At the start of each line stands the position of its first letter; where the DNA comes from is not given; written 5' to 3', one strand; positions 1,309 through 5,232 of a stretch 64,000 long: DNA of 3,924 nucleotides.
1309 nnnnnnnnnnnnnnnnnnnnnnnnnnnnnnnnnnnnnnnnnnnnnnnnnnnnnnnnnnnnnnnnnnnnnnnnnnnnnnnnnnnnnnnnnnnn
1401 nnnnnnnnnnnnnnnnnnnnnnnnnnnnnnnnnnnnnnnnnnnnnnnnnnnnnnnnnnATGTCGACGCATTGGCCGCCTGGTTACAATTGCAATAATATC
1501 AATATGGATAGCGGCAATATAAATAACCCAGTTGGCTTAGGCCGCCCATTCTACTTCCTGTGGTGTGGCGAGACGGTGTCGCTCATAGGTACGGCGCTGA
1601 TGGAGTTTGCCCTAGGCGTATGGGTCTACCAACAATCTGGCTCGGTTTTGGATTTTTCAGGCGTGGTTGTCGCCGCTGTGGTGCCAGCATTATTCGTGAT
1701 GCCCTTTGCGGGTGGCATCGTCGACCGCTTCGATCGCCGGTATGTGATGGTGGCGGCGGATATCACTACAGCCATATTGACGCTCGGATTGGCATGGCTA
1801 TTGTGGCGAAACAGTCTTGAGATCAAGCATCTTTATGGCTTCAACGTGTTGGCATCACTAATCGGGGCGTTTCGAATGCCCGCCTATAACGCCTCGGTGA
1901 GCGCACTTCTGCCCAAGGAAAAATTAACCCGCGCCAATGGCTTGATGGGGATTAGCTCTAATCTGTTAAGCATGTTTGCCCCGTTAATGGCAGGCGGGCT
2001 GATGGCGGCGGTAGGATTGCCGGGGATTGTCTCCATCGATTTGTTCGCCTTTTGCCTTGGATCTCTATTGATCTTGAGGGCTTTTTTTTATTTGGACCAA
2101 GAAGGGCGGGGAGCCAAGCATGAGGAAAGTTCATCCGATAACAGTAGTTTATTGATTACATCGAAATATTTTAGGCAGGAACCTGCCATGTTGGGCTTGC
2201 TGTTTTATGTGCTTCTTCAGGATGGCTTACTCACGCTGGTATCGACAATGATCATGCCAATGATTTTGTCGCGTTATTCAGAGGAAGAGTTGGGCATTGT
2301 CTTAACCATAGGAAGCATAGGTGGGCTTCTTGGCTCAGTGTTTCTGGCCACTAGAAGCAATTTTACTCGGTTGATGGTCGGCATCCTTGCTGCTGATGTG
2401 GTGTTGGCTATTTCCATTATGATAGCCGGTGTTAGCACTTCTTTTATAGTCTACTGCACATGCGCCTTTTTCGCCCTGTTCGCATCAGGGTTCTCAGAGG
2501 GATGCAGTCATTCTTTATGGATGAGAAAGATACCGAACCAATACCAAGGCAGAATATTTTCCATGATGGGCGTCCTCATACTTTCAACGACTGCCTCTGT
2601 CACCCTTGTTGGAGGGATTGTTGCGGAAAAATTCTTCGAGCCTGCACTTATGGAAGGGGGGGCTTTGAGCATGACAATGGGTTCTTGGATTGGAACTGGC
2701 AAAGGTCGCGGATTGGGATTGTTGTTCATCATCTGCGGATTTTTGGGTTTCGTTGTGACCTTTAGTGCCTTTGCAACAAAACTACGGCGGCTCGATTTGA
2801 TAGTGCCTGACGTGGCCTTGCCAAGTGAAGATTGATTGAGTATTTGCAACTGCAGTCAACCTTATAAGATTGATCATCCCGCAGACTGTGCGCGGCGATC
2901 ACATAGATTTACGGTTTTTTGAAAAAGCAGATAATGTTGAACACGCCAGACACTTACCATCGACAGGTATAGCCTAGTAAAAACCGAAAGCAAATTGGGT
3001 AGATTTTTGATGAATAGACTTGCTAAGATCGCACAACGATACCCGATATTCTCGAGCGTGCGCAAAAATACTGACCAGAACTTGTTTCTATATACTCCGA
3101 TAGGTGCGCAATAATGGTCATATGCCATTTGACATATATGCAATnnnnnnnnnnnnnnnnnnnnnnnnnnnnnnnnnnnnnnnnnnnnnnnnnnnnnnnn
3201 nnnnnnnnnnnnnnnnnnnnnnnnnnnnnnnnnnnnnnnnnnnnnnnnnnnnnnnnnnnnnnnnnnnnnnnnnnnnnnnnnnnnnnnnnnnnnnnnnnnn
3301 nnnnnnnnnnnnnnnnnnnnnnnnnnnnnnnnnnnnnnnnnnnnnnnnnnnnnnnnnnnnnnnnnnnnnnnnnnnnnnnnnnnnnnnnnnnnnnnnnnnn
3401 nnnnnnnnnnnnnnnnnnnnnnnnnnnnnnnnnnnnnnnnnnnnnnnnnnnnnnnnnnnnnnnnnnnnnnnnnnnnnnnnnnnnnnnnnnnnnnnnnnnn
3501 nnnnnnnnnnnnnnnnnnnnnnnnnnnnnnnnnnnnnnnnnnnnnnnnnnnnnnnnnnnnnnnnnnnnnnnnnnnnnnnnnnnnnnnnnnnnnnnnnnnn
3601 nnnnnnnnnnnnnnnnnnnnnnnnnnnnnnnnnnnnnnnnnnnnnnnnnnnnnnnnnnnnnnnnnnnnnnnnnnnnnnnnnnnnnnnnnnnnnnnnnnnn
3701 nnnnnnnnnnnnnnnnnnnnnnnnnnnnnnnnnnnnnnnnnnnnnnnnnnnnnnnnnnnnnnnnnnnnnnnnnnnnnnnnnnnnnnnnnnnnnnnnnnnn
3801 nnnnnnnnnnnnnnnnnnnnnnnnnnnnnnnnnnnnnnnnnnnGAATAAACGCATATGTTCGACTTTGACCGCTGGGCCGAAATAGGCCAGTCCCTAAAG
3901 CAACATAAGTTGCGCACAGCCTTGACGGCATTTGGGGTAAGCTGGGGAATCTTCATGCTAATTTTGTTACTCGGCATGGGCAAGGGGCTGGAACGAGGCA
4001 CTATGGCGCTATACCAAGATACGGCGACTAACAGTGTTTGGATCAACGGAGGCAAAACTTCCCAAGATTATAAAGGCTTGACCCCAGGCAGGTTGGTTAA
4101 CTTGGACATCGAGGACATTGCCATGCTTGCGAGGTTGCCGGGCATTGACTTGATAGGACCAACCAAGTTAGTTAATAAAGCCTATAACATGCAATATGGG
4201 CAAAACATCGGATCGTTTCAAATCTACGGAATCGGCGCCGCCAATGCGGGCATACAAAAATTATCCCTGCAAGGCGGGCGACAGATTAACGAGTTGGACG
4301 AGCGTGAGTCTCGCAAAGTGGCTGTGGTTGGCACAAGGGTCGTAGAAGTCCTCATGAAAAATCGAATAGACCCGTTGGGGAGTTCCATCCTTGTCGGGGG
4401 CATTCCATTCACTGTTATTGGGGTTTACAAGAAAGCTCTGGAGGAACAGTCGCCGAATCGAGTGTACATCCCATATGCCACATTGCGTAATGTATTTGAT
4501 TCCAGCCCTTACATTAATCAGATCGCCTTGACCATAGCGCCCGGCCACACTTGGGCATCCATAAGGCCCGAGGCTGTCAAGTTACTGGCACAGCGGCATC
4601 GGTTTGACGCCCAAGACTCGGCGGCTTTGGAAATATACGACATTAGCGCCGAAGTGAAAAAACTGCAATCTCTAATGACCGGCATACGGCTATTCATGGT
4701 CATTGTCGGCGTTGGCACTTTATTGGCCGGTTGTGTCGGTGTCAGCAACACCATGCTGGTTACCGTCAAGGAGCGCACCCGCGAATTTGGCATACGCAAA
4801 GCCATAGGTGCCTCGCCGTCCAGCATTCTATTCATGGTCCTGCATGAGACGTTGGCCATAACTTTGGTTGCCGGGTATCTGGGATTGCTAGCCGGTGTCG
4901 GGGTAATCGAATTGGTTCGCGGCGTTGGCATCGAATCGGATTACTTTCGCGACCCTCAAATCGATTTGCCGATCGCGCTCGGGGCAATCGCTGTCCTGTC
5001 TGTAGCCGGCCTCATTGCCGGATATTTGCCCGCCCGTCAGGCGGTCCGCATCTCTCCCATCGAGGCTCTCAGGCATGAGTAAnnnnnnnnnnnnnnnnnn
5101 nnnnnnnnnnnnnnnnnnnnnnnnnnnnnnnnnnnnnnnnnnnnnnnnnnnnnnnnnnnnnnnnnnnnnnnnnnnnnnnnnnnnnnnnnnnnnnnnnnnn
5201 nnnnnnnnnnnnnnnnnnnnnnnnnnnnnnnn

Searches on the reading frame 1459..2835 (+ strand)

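Call 24: search_protein_families(library=pfam, proteins=[window:1459-2835:+], max_evalue=0.00001)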
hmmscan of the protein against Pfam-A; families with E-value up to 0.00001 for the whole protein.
window:1459-2835:+ (458 aa): 2 families
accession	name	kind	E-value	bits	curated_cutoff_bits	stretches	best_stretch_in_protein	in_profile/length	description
PF07690.21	MFS_1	-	2.9e-28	99.2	33.4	1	34-373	1-338/347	Major Facilitator Superfamily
PF05977.19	MFS_3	-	2.9e-11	42.9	27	1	31-411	12-389/524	Transmembrane secretion effector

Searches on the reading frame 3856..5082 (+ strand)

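Call 24: search_protein_families(library=pfam, proteins=[window:3856-5082:+], max_evalue=0.00001)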
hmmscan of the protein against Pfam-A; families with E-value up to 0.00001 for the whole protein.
window:3856-5082:+ (408 aa): 2 families
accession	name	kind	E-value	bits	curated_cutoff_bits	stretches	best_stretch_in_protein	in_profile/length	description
PF12704.14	MacB_PCD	-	2e-28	100.5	27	1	21-239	1-203/207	MacB-like periplasmic core domain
PF02687.27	FtsX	-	8.4e-18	65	25.5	1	283-401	2-120/120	FtsX-like permease C-terminal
